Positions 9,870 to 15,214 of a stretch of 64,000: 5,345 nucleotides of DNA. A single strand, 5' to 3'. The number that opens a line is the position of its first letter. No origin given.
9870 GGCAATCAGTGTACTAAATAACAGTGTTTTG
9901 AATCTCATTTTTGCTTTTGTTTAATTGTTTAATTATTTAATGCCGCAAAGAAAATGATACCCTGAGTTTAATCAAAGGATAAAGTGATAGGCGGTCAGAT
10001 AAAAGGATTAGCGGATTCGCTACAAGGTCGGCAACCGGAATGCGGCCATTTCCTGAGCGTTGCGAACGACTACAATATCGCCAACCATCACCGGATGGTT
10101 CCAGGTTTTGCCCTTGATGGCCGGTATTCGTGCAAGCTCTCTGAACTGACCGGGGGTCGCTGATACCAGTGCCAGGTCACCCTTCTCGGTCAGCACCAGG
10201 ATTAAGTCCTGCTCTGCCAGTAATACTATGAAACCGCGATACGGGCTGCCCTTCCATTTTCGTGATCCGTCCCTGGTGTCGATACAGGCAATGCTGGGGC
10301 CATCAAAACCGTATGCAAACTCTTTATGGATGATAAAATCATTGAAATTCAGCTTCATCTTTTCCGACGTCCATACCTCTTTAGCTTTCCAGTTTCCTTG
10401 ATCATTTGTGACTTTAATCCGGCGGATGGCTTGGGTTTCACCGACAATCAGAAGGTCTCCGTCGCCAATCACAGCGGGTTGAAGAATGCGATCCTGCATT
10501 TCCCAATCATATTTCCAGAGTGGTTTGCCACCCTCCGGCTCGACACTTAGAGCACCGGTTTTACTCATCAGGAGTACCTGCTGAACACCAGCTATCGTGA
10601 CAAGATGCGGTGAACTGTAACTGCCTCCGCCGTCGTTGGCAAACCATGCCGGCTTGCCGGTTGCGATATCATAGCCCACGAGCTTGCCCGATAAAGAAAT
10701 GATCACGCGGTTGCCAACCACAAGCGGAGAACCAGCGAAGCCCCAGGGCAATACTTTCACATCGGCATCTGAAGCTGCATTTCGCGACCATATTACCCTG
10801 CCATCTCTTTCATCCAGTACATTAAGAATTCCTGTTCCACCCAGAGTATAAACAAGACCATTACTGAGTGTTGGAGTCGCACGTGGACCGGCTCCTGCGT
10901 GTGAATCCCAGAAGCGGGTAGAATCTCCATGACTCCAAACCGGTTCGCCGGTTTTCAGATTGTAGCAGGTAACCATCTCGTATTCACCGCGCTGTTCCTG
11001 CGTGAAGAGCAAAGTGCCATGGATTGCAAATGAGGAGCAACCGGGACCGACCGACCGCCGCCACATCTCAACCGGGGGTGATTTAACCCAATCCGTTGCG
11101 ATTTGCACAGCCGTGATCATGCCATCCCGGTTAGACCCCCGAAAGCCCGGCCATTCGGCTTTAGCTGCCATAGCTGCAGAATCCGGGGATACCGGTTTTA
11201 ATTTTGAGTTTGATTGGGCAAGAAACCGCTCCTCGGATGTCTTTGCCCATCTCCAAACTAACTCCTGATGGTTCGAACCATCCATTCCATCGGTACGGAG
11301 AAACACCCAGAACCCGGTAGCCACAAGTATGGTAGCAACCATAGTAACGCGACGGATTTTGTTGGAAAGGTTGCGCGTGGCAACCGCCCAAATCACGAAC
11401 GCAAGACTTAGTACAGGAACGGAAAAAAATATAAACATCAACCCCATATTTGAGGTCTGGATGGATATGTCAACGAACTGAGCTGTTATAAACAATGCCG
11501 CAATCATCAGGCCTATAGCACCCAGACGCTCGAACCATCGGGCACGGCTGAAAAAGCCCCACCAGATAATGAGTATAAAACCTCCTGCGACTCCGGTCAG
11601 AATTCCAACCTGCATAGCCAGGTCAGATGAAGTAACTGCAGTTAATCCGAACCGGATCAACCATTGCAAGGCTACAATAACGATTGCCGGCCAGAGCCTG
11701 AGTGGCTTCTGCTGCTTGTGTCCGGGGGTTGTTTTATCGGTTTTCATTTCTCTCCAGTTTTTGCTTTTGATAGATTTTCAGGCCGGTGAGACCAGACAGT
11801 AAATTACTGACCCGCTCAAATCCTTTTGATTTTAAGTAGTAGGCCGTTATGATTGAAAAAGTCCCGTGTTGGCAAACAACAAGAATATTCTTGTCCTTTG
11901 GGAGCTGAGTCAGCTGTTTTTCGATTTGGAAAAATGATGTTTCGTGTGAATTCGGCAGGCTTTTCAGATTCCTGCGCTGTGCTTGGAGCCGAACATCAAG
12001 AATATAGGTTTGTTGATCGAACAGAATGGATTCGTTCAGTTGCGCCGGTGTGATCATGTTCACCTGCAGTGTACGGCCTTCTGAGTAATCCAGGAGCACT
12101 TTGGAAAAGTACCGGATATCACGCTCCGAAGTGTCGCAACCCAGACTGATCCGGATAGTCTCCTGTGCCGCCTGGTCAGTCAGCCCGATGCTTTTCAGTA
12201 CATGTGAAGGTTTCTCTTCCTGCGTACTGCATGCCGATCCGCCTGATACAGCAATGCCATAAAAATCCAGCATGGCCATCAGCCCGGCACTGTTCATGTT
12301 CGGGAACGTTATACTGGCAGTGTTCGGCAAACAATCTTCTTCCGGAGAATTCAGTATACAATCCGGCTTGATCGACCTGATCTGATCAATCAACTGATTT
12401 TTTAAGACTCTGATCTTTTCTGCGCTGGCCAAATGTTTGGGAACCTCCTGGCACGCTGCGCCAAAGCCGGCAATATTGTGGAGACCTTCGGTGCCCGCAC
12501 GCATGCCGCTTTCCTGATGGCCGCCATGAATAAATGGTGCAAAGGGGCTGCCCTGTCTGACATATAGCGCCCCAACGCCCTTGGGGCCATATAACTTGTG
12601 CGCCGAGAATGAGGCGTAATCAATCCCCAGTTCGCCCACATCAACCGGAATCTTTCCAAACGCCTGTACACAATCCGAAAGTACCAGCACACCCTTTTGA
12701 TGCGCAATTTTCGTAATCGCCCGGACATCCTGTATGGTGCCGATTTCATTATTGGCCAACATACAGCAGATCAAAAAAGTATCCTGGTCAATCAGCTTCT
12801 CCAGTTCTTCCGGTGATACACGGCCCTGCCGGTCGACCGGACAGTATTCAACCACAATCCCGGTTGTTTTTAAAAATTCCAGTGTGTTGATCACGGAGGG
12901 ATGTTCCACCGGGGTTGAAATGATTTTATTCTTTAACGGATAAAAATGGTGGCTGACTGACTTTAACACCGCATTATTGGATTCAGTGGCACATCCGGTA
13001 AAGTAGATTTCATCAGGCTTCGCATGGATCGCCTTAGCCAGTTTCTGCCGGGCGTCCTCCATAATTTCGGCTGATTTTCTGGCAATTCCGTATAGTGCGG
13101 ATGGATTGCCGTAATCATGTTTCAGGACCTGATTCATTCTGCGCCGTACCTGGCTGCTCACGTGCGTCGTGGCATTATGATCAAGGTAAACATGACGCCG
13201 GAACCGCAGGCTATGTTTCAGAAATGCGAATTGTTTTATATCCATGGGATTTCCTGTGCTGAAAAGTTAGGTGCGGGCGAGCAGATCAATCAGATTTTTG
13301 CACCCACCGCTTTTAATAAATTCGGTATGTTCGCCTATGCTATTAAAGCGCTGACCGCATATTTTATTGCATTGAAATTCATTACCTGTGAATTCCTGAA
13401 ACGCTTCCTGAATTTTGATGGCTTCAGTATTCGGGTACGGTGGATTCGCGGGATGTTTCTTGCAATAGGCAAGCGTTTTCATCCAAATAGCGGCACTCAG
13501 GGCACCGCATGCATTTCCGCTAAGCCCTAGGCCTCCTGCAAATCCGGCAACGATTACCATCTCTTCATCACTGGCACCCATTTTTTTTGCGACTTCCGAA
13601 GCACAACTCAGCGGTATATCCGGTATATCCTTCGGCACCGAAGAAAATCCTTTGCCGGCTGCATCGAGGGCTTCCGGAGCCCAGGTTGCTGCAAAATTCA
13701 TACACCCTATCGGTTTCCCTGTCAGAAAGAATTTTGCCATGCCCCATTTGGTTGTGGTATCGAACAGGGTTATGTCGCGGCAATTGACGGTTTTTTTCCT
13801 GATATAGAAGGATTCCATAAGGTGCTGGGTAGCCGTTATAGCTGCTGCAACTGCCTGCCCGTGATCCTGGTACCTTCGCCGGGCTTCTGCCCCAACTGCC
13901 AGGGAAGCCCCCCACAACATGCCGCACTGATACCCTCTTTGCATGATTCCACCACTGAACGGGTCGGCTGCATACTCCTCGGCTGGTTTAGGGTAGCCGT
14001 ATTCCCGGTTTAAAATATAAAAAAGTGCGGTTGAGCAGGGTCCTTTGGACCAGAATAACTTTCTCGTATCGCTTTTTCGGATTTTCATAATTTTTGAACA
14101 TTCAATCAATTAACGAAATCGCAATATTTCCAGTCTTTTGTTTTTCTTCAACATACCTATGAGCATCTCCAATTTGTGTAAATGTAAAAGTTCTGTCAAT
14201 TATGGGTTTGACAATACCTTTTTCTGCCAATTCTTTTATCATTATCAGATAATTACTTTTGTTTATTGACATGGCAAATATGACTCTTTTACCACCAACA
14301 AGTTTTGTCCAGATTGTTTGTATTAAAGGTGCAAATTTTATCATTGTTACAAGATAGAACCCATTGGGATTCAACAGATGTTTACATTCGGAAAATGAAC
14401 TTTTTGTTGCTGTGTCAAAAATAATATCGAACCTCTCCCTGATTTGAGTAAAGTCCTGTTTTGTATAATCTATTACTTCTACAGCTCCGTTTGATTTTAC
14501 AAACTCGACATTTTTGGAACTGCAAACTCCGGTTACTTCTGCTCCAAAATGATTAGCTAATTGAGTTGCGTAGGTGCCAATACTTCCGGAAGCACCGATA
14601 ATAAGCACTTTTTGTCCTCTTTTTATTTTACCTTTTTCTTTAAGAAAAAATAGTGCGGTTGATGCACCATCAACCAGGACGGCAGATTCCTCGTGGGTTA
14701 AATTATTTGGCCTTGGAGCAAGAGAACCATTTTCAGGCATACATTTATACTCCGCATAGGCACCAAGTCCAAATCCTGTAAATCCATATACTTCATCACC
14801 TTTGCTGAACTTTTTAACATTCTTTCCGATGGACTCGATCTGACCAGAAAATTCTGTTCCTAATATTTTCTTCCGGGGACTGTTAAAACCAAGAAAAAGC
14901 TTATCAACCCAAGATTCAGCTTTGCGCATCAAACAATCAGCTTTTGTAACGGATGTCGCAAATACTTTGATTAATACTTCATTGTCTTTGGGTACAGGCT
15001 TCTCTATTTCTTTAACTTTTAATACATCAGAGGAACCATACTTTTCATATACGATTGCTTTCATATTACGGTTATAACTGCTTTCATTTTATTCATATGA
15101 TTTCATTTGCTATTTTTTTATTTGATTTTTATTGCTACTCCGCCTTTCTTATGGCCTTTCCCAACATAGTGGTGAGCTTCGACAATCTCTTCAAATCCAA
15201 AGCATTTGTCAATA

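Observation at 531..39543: A ~70-nt operator+promoter module, eight full copies and one operator-less copy, heads almost every operon of a 39-kb island: putative LytTR regulon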

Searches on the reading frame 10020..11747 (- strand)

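Call 8: search_protein_families(library=pfam, proteins=[window:10020-11747:-], max_evalue=0.001)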
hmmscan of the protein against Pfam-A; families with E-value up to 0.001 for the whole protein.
window:10020-11747:- (575 aa): 2 families
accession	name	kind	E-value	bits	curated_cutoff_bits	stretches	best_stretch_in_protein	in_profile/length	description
PF13360.13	PQQ_2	-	1.4e-22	81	27.6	2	258-499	4-232/233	Outer membrane protein assembly factor BamB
PF13570.13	Beta-prop_ACSF4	-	6.7e-09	36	133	1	259-561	31-317/329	Beta-alanine-activating enzyme, beta-propeller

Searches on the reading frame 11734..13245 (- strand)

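Call 8: search_protein_families(library=pfam, proteins=[window:11734-13245:-], max_evalue=0.001)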
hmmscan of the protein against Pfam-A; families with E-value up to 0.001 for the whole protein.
window:11734-13245:- (503 aa): 4 families
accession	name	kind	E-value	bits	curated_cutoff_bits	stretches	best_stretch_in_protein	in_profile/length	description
PF00266.25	Aminotran_5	-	7.5e-79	265.8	21.5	1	19-380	1-371/371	Aminotransferase class-V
PF01041.23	DegT_DnrJ_EryC1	-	1.7e-08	34.5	19.8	1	106-216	65-173/360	DegT/DnrJ/EryC1/StrS aminotransferase family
PF00581.25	Rhodanese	-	8.7e-08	33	22.2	1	409-488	10-98/102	Rhodanese-like domain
PF00155.27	Aminotran_1_2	-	0.0002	21.1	19.7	1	62-191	44-185/361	Aminotransferase class I and II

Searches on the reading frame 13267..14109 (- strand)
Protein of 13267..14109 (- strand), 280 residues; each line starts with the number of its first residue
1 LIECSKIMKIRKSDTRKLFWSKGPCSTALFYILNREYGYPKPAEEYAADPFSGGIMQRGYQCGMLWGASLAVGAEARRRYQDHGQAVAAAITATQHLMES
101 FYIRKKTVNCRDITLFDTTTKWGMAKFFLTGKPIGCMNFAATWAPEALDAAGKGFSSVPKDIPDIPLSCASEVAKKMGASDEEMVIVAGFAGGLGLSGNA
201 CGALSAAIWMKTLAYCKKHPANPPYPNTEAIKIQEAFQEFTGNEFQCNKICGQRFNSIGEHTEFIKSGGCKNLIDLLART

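Call 7: search_protein_families(library=pfam, proteins=[window:13267-14109:-], max_evalue=0.001)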
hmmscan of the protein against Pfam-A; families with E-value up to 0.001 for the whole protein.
window:13267-14109:- (280 aa): 1 family
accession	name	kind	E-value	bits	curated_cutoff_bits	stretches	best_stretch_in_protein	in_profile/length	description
PF09719.15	C_GCAxxG_C_C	-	3.4e-22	79.2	27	2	25-120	3-89/118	Putative redox-active protein (C_GCAxxG_C_C)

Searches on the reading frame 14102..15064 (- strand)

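Call 7: search_protein_families(library=pfam, proteins=[window:14102-15064:-], max_evalue=0.001)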
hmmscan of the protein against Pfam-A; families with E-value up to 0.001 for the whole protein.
window:14102-15064:- (320 aa): 5 families
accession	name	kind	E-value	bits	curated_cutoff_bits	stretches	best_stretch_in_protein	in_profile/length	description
PF13602.12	ADH_zinc_N_2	-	7.3e-20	72.7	27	1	193-315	2-133/134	Zinc-binding dehydrogenase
PF08240.17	ADH_N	-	6.6e-14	52.5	23.5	1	27-113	2-98/104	Alcohol dehydrogenase GroES-like domain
PF00107.32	ADH_zinc_N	-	2.8e-11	43.9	31.8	1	162-239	2-87/129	Zinc-binding dehydrogenase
PF01118.30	Semialdhyde_dh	-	0.00051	20.9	26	0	152-238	1-93/121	Semialdehyde dehydrogenase, NAD binding domain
PF13738.12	Pyr_redox_3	-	0.00084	19.1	30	0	147-221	161-236/305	Pyridine nucleotide-disulphide oxidoreductase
